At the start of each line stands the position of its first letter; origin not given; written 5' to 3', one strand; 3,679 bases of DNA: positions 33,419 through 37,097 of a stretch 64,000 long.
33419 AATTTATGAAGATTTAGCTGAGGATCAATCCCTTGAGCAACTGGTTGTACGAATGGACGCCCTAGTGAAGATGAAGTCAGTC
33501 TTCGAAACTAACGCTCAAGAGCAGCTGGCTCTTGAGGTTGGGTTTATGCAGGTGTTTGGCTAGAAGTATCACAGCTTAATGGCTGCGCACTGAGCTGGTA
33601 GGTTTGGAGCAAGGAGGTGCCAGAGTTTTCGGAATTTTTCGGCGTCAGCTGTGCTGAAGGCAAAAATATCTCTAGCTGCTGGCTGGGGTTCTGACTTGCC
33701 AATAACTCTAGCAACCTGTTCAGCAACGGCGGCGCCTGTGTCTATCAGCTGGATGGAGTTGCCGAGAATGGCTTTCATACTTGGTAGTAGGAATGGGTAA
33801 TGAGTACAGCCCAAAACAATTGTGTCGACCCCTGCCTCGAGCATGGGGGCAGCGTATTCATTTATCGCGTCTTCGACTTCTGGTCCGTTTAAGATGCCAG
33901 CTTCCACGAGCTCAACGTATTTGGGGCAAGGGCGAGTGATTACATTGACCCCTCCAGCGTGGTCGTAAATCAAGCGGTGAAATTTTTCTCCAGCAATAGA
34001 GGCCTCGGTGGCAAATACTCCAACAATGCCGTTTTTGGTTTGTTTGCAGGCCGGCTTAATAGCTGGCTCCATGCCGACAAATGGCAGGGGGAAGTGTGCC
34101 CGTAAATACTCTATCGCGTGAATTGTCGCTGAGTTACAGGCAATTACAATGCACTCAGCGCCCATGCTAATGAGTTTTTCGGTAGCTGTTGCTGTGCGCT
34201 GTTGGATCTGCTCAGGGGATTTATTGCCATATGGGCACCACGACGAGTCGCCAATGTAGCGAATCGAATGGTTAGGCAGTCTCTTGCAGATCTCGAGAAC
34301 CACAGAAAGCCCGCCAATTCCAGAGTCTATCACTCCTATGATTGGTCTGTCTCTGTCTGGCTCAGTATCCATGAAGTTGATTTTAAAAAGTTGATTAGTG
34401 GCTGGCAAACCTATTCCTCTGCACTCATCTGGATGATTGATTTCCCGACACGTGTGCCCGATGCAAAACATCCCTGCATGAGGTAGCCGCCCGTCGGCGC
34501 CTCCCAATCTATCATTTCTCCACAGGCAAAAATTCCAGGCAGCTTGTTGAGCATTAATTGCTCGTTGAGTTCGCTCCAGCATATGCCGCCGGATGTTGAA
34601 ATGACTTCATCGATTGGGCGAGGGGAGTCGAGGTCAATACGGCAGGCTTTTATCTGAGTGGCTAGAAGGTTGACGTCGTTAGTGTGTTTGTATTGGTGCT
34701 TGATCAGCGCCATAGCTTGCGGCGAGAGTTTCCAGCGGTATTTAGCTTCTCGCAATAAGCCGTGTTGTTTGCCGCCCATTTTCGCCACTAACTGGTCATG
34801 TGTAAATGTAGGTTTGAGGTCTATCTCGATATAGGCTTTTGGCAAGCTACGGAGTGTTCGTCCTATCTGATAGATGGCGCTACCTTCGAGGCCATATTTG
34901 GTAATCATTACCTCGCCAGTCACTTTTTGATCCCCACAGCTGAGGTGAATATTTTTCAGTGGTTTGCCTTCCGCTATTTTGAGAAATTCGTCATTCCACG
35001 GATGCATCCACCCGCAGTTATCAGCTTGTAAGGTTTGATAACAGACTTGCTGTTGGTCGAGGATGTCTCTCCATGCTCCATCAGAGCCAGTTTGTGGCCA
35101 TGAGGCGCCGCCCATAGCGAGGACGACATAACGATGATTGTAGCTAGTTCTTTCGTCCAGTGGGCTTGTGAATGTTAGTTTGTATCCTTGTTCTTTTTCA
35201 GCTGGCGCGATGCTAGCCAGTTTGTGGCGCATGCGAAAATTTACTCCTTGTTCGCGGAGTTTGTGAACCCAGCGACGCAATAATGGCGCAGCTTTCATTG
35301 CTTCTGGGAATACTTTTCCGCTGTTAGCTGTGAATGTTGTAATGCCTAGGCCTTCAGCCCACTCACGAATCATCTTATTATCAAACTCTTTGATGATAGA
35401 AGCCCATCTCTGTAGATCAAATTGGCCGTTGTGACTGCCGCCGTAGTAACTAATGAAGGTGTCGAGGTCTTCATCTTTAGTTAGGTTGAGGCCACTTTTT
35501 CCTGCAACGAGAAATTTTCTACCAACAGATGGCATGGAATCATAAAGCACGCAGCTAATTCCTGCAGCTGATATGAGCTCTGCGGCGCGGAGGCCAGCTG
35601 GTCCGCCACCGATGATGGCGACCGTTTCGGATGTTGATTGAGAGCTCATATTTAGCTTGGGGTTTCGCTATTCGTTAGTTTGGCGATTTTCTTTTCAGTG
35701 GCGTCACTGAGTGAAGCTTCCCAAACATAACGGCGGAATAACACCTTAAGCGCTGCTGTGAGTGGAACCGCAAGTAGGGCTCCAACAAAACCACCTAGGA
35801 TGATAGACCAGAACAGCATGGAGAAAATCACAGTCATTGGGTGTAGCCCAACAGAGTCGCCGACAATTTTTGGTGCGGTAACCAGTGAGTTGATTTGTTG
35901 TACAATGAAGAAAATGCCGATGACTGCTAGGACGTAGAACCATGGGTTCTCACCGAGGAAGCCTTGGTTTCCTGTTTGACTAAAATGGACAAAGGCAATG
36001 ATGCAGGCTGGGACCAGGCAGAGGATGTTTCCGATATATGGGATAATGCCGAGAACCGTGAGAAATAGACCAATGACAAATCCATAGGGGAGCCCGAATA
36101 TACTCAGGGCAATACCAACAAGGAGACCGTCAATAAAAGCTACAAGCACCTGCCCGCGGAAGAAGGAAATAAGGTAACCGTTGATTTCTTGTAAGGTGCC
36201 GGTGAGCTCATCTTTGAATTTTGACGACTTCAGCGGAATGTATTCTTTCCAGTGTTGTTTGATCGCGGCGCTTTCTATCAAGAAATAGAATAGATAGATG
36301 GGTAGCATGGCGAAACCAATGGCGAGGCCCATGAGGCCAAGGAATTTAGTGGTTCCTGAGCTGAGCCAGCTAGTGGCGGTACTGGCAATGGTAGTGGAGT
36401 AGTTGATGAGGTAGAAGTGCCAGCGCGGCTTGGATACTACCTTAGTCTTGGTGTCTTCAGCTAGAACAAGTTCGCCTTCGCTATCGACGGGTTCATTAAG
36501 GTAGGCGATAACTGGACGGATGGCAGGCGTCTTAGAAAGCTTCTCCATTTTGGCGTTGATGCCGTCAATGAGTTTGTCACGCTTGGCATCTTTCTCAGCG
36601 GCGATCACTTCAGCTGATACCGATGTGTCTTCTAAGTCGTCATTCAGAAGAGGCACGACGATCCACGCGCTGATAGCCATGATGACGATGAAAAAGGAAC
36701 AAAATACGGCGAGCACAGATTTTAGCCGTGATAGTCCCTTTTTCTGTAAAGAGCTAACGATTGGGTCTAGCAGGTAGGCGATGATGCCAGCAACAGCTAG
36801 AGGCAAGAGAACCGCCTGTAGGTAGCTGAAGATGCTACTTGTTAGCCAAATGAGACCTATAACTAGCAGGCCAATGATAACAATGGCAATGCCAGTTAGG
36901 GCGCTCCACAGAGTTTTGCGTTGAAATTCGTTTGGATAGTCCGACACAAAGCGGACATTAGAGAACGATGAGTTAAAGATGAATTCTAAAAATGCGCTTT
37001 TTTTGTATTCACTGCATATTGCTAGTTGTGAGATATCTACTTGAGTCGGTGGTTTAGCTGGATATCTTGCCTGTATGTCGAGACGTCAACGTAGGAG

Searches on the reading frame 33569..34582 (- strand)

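Call 60: search_protein_families(library=pfam, proteins=[window:33569-34582:-], max_evalue=0.001)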
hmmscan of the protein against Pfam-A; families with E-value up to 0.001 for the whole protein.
window:33569-34582:- (337 aa): 1 family
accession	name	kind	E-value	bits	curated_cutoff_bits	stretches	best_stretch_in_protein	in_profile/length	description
PF01177.27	Asp_Glu_race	-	1.1e-22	81.4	31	1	99-289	20-210/211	Asp/Glu/Hydantoin racemase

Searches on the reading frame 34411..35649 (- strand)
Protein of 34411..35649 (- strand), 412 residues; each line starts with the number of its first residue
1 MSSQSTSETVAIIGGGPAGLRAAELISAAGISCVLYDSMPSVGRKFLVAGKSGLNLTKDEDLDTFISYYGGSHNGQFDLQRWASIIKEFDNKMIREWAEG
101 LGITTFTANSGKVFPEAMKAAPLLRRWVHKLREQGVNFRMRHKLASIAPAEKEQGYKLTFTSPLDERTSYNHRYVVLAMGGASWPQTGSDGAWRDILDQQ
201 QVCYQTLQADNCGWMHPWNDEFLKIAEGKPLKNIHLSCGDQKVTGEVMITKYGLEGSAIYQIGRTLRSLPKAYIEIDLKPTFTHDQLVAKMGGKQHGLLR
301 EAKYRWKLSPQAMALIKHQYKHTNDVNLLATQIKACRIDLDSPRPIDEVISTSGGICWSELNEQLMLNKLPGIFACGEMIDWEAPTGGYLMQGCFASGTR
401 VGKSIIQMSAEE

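Call 60: search_protein_families(library=pfam, proteins=[window:34411-35649:-], max_evalue=0.001)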
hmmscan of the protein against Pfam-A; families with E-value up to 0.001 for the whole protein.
window:34411-35649:- (412 aa): 8 families
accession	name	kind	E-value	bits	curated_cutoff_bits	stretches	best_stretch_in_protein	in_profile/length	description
PF03486.20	HI0933_like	-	1.6e-59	201.7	50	1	9-403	2-243/244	HI0933-like protein Rossmann domain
PF22780.1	HI0933_like_1st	-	2e-12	47.7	27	1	216-348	9-162/165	HI0933-like protein barrel and H2TH domain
PF07992.20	Pyr_redox_2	-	3.4e-07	30.4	26.1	1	9-192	2-119/291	Pyridine nucleotide-disulphide oxidoreductase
PF00890.30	FAD_binding_2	-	2.3e-06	27.5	20.4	1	10-116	2-123/414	FAD binding domain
PF01494.25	FAD_binding_3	-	9.9e-06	25.4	22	1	9-39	3-33/349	FAD binding domain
PF01266.30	DAO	-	0.00024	21.2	27.9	0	10-43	2-35/353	FAD dependent oxidoreductase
PF13450.12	NAD_binding_8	-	0.00027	21.6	21.9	1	12-43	1-32/68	NAD(P)-binding Rossmann-like domain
PF00070.33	Pyr_redox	-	0.00078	20.3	22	0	10-43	2-35/82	Pyridine nucleotide-disulphide oxidoreductase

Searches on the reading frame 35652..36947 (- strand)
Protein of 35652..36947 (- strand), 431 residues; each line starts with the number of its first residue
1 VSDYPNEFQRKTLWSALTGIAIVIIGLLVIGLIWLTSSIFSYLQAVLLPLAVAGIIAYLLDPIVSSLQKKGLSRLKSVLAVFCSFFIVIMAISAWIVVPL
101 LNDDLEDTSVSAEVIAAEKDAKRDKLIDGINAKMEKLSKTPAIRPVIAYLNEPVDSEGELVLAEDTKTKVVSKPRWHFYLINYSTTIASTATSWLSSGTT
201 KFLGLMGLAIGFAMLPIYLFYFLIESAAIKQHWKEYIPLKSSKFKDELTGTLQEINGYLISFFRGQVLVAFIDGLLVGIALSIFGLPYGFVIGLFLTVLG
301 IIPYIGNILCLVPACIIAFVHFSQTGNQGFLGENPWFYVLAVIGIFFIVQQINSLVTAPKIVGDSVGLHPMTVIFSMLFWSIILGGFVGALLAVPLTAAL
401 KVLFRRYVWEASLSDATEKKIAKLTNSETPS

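Call 60: search_protein_families(library=pfam, proteins=[window:35652-36947:-], max_evalue=0.001)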
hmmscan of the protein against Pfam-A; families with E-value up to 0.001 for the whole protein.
window:35652-36947:- (431 aa): 1 family
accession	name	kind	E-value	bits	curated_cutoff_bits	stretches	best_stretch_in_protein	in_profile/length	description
PF01594.21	AI-2E_transport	-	7.1e-50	170.5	34.3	1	24-407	2-326/327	AI-2E family transporter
